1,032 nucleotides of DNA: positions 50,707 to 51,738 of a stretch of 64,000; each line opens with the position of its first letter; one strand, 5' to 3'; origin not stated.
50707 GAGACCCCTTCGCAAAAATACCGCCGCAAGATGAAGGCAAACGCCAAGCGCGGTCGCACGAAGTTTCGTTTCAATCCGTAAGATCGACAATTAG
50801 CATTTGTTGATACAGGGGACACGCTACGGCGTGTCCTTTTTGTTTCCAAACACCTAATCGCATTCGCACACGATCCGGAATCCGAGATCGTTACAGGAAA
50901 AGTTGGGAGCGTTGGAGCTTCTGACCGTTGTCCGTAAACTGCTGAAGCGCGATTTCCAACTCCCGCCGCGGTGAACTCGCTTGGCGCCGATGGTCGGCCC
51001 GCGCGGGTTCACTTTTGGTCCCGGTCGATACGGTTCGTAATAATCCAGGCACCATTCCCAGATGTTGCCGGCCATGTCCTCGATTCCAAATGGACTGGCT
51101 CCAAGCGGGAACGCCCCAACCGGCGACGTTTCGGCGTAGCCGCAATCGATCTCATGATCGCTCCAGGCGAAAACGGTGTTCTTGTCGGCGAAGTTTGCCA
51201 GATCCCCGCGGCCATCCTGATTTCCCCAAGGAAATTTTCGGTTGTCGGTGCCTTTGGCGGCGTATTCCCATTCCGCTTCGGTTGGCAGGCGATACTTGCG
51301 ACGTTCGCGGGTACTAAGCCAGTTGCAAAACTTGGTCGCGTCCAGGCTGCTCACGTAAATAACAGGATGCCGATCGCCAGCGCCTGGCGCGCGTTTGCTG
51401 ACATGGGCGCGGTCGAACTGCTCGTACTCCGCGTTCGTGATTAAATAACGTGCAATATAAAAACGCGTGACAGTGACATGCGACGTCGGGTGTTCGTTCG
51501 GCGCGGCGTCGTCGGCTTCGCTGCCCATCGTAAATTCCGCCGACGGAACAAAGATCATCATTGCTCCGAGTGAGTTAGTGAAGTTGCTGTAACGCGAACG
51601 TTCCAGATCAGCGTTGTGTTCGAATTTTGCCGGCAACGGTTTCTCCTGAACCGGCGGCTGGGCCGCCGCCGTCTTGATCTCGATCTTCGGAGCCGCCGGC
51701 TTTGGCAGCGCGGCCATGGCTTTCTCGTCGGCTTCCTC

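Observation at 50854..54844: Private, non-canonical Hsp70 / GrpE-like / J-like-FGE three-gene module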

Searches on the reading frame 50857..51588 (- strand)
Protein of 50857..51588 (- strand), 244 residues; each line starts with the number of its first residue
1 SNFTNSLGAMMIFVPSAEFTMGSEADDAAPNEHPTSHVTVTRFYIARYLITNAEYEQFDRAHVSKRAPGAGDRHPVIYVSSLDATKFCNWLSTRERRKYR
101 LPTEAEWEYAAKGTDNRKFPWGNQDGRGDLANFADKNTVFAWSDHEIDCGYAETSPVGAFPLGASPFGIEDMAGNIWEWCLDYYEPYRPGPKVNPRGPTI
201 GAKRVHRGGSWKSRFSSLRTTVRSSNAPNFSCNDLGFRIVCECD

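Call 96: search_solved_structures(query=window:50857-51588:-, max_evalue=0.00001, show_alignments=3)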
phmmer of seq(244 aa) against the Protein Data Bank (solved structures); distinct sequences matched with E-value up to 0.00001: 29.
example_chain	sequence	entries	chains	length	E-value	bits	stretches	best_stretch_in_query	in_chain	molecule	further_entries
2aft_X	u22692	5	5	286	2.1e-31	112.4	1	73-240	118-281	Sulfatase modifying factor 1 | Sulfatase-modifying factor 1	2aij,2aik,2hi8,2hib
31dc_A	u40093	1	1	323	2.4e-31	112.3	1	73-240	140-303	Formylglycine-generating enzyme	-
8aru_A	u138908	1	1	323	4.4e-31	111.4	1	73-240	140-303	Formylglycine-generating enzyme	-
2afy_X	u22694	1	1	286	4.6e-31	111.3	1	73-240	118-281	Sulfatase modifying factor 1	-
1y1e_X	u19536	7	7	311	7.2e-31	110.7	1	73-240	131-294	C-alpha-formyglycine-generating enzyme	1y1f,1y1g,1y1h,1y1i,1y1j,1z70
2aii_X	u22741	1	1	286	7.5e-31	110.7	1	73-240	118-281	Sulfatase modifying factor 1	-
5ssy_A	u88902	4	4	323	8.3e-31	110.5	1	73-240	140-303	Formylglycine-generating enzyme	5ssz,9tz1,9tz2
5ssx_A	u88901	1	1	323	1.1e-30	110.1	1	73-240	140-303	Formylglycine-generating enzyme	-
6s07_A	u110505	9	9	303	2.5e-29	105.7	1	73-240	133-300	Formylglycine-generating enzyme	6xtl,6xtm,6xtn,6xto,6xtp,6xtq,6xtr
5nxl_A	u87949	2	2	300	4.4e-29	104.8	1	73-240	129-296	Non-specific serine/threonine protein kinase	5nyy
6muj_A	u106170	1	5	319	8.1e-27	97.4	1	72-243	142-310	Formylglycine-generating enzyme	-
2q17_A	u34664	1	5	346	1.1e-26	97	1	72-243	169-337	formylglycine generating enzyme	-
7spq_A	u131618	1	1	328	3.4e-26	95.4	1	31-239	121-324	Serine/threonine kinase ToxD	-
1y4j_A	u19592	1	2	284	2.1e-20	76.4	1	68-242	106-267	Sulfatase modifying factor 2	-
9p6h_B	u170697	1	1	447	3.5e-20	75.7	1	54-240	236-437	Lipoprotein, putative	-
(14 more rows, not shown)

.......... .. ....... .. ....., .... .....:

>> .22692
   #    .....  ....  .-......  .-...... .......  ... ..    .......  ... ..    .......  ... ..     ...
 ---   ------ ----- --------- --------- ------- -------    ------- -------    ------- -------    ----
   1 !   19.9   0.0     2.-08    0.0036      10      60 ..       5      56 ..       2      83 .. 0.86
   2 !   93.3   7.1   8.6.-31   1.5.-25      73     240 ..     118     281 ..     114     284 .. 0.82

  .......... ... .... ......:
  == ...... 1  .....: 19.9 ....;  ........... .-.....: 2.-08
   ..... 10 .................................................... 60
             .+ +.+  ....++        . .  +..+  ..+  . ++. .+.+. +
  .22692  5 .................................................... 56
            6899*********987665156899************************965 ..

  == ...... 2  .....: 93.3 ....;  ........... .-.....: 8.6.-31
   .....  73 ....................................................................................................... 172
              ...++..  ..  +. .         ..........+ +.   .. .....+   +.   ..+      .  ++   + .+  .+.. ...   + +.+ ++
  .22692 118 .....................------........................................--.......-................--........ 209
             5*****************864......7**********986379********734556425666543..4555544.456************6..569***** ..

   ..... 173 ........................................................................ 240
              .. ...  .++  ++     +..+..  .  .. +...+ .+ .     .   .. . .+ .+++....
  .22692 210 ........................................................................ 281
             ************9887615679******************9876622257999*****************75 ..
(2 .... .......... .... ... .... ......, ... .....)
